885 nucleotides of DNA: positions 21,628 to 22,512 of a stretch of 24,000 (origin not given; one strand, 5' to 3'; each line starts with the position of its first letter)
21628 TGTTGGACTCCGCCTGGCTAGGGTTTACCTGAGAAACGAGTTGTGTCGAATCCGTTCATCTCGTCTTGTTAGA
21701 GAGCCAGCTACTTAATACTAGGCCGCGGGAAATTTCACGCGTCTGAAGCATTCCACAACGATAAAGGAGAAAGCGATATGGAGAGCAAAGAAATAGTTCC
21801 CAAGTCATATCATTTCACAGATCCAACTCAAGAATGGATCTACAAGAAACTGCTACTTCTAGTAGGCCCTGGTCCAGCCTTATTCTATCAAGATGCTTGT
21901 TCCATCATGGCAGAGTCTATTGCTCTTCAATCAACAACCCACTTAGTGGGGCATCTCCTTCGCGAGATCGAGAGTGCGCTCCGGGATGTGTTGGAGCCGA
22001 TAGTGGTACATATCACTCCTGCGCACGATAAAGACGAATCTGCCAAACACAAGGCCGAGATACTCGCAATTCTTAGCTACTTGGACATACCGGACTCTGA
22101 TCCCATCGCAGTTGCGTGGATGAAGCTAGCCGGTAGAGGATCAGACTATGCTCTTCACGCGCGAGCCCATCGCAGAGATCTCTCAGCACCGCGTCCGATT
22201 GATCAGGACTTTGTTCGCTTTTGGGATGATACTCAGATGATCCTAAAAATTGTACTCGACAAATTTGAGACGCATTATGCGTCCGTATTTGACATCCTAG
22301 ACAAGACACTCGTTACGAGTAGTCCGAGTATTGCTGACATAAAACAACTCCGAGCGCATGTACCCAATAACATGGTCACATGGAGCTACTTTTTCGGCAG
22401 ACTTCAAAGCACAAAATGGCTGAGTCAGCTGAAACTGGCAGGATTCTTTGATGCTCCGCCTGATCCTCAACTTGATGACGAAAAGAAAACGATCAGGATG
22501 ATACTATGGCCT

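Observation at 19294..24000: Low-G+C island with an uncharacterised three-gene module (AAA+-wHTH ATPase, small ORF, giant helical protein)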

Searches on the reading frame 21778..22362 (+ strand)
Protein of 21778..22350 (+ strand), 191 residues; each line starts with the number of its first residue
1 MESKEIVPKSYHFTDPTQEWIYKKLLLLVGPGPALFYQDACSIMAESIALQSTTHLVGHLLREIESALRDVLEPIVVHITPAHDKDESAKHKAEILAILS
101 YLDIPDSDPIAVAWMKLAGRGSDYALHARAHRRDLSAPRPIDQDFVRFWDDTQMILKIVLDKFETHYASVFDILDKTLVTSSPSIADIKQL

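Call 13: search_protein_families(library=pfam, proteins=[window:21778-22350:+], max_evalue=1)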
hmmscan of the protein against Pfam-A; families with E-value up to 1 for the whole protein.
window:21778-22350:+ (191 aa): 1 family
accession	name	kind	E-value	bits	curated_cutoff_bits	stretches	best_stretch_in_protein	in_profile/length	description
PF17462.7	DUF5424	-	0.19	12.1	25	1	61-122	107-167/175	Family of unknown function (DUF5424)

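Call 38: search_protein_families(library=pfam, alignment_id=A3, max_evalue=1)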
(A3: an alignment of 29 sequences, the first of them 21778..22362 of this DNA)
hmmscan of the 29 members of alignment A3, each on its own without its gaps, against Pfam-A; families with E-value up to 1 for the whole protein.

A. member 1, window:21778-22362:+ (195 aa): 2 families
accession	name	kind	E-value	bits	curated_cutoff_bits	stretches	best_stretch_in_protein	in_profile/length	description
PF05659.16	RPW8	-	0.068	13.2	30.4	1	153-193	14-56/139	Arabidopsis broad-spectrum mildew resistance protein RPW8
PF17462.7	DUF5424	-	0.19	12.1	25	1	61-122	107-167/175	Family of unknown function (DUF5424)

B. families by the number of members that match (of 29 scanned): 33 families (the first 25 are shown)
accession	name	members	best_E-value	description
PF21121.2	Nup49_C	5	0.00087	Nucleoporin Nup49 C-terminal helical region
PF22254.1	TFA2_E-tether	4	0.053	Tfa2 E-tether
PF18165.6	pP_pnuc_1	3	0.0032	Predicted pPIWI-associating nuclease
PF01544.23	CorA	3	0.0095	CorA-like Mg2+ transporter protein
PF18829.7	Importin_rep_6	2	0.39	Importin repeat 6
PF14929.12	TAF1_subA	1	0.00015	TAF RNA Polymerase I subunit A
PF08775.15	ParB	1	0.0035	ParB family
PF10237.15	N6-adenineMlase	1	0.0059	Probable N6-adenine methyltransferase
PF06825.17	HSBP1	1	0.0083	Heat shock factor binding protein 1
PF05769.16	SIKE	1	0.019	SIKE family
PF23659.1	UFL1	1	0.02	E3 UFM1-protein ligase 1-like domain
PF10073.14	GapR_DNA-bd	1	0.02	GapR-like, DNA-binding domain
PF18548.6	MetOD2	1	0.038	Metanogen output domain 2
PF18439.7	zf_UBZ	1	0.046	Ubiquitin-Binding Zinc Finger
PF20042.4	DUF6444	1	0.049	Family of unknown function (DUF6444)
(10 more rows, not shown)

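Call 45: predict_structure(alignment_id=A4)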
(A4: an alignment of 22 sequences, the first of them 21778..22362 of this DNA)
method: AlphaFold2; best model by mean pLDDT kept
length: 195 residues; sequences in the alignment: 22
mean_pLDDT: 87.0   pTM: 0.80
mean pLDDT of the five models: 87.0, 86.8, 84.5, 84.5, 84.0
residues with pLDDT >= 90: 108; 70-90: 67; 50-70: 17; < 50: 3
segments of 3 or more residues with pLDDT < 50: none
pLDDT, mean of each block of 10 residues (from residue 1): 55 94 97 97 88 94 95 72 69 90 93 90 88 87 95 97 90 84 86 74
secondary structure, 60 per line:
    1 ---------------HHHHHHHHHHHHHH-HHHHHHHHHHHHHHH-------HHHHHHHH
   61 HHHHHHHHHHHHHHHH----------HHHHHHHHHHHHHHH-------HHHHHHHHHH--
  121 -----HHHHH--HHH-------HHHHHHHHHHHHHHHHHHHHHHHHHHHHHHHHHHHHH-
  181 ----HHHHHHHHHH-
elements in order: H16-29 H31-45 H53-76 H87-101 H109-118 H126-130 H143-179 H185-194

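Call 48: fold_search(model_id=the predicted structure, library=pdb)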
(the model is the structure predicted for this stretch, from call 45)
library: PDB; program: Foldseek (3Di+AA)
matches with E <= 10: 108; with E <= 0.001: 0
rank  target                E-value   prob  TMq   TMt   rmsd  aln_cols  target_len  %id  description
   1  9nnf_A                1.1e+00  0.30  0.28  0.34   8.2       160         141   18  Cryo-EM structure of a de-novo designed binder NY1-B04 in complex with HLA-A*02:01 and NY-ESO-1-derived peptide SLLMWI (released 2025-07-23)
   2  4wyv_C                1.7e+00  0.05  0.14  0.13  18.8       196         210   10  Crystal Structure of Human Translin in Open Conformation (released 2014-11-26)
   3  4wyv_H                2.0e+00  0.05  0.15  0.14  18.8       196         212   10  Crystal Structure of Human Translin in Open Conformation (released 2014-11-26)
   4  8iom                  2.3e+00  0.10  0.23  0.24  11.4       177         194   12  Crystal structure of the carboxy-terminal channel-forming domain of Colicin Ib (released 2023-04-05)
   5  8de7_B                2.8e+00  0.10  0.26  0.20  14.7       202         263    9  Cryo-EM structure of the zebrafish two pore domain K+ channel TREK1 (K2P2.1) in DDM detergent (released 2023-03-08)
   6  4jeh_B                2.8e+00  0.08  0.22  0.20  18.8       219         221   12  Crystal Structure of Munc18a and Syntaxin1 lacking N-peptide complex (released 2013-07-17)
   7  6kn5                  2.8e+00  0.08  0.22  0.20  17.2       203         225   11  Crystal structure of AFF4 C-terminal domain (released 2020-07-08)
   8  6k7p                  2.8e+00  0.06  0.19  0.18  18.3       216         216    9  Crystal structure of human AFF4-THD domain (released 2020-03-11)
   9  5l0c_B                3.2e+00  0.12  0.27  0.29  11.3       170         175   11  Human metavinculin (residues 959-1134) in complex with PIP2 (released 2016-08-31)
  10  7yqc_A                3.2e+00  0.06  0.19  0.19  16.2       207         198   14  EM structure of human PA28gamma (released 2022-09-21)
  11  4wyv_B                3.2e+00  0.03  0.14  0.13  18.9       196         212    8  Crystal Structure of Human Translin in Open Conformation (released 2014-11-26)
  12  9krl                  3.4e+00  0.09  0.26  0.09  17.2       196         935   10  Cryo-EM structure of human ABCC4 (cAMP-bound) (released 2025-09-24)
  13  4r0y_B                3.5e+00  0.13  0.26  0.13  10.5       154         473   14  Structure of Maltose-binding Protein Fusion with the C-terminal GH1 domain of Guanylate Kinase-associated Protein from (released 2014-09-10)
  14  9l9s_B                3.5e+00  0.08  0.23  0.11  16.4       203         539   15  The crystal structure of UG15 (released 2026-01-14)
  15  4llc_B                3.7e+00  0.16  0.30  0.41   8.0       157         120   11  The crystal structure of R60E mutant of the histidine kinase (KinB) sensor domain from Pseudomonas aeruginosa PA01 (released 2013-08-07)
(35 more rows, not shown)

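Call 57: search_protein_representatives(alignment_id=A4)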
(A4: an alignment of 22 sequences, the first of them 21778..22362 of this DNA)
Query: 22 sequences, 197 profile positions. Proteins with E-value up to 0.001 (for the whole library): 1277; up to 1e-10: 1034; up to 1e-30: 524. The best 150 are listed.
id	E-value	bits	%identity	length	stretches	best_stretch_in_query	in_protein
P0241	6.1e-78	277.2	-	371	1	10-197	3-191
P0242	2.8e-77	275.0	-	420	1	9-197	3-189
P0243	7.2e-77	273.7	-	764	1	9-197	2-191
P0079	1.8e-75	269.1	-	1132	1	1-197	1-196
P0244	6.8e-75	267.2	-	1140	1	7-196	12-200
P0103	9.3e-74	263.5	-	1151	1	8-197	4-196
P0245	1.8e-73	262.6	-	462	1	7-197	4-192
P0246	1.8e-73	262.6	-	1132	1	1-196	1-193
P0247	2.7e-73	262.0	-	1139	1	1-197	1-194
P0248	3.1e-73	261.8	-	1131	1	7-196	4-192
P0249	4.2e-73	261.4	-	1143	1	5-196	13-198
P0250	1.0e-72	260.1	-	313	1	1-197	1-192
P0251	1.3e-72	259.8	-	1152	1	9-197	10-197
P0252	2.7e-72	258.8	-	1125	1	12-197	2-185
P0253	8.3e-72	257.1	-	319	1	9-190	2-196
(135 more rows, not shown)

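Call 78: search_solved_structures(query=A3, max_evalue=10, show_alignments=3)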
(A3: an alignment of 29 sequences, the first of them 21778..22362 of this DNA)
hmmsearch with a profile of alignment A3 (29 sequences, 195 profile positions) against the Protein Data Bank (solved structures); distinct sequences matched with E-value up to 10: 2.
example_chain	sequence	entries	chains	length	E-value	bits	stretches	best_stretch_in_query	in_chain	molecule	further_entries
2d4c_A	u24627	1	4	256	0.091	15.8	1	59-109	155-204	SH3-containing GRB2-like protein 2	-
6a8m_A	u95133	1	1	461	1.6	11.7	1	10-48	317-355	FACT complex subunit SPT16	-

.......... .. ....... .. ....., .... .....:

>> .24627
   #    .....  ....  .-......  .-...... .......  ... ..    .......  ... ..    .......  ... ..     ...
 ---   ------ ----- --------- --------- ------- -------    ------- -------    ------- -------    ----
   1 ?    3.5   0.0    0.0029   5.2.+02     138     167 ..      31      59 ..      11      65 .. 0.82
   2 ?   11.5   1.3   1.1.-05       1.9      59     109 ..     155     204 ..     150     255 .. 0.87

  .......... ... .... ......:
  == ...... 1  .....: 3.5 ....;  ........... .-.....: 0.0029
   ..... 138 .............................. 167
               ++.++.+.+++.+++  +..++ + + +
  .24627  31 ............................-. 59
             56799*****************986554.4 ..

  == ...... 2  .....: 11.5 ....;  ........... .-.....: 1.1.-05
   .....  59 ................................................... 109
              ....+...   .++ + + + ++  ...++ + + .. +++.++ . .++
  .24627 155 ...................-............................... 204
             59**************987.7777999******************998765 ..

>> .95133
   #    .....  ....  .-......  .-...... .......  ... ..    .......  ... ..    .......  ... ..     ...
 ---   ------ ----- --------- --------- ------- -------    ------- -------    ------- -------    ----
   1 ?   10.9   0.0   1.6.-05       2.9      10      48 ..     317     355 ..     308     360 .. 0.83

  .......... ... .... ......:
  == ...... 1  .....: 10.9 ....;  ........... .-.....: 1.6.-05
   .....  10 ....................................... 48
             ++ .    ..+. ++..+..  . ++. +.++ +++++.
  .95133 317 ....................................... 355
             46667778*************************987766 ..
